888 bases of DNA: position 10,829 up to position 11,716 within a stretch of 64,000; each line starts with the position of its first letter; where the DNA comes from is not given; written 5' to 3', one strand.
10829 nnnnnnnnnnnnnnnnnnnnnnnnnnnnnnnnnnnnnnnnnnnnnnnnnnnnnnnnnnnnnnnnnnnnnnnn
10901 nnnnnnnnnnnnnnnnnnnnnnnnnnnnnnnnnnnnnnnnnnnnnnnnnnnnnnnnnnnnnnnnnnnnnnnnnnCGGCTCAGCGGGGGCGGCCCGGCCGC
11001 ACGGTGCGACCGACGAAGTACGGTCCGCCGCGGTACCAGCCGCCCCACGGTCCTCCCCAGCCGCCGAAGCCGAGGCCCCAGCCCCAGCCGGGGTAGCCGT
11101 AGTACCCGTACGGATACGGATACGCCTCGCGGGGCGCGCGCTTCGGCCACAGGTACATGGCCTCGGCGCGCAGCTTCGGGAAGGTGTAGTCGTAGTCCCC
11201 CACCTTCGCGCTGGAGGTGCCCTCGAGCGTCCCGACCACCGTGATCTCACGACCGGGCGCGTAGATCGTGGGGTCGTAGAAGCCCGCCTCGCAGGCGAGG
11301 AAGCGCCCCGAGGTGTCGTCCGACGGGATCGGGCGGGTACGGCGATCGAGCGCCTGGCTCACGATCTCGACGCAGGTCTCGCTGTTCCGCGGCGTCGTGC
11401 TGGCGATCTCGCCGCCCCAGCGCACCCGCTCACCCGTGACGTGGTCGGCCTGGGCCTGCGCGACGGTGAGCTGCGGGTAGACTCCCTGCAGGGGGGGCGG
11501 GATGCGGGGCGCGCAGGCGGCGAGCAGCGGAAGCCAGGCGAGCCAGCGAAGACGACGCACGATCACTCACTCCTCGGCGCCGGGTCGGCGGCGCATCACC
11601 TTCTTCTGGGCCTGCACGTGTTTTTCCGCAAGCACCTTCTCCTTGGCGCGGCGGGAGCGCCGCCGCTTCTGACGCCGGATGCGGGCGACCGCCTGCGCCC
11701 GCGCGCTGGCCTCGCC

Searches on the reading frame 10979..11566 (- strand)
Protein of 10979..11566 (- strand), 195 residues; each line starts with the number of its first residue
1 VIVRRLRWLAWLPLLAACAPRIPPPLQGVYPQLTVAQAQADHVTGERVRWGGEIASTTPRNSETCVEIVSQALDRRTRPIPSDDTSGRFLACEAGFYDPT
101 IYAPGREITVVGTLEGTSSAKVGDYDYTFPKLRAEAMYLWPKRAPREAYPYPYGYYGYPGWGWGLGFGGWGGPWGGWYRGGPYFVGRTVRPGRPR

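Call 10: search_protein_families(library=pfam, proteins=[window:10979-11566:-], max_evalue=0.001)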
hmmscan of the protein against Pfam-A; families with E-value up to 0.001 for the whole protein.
window:10979-11566:- (195 aa): 1 family
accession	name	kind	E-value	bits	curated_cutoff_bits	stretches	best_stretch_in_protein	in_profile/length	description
PF03843.18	Slp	-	7.9e-45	152.4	22.5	1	15-159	1-145/153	Outer membrane lipoprotein Slp family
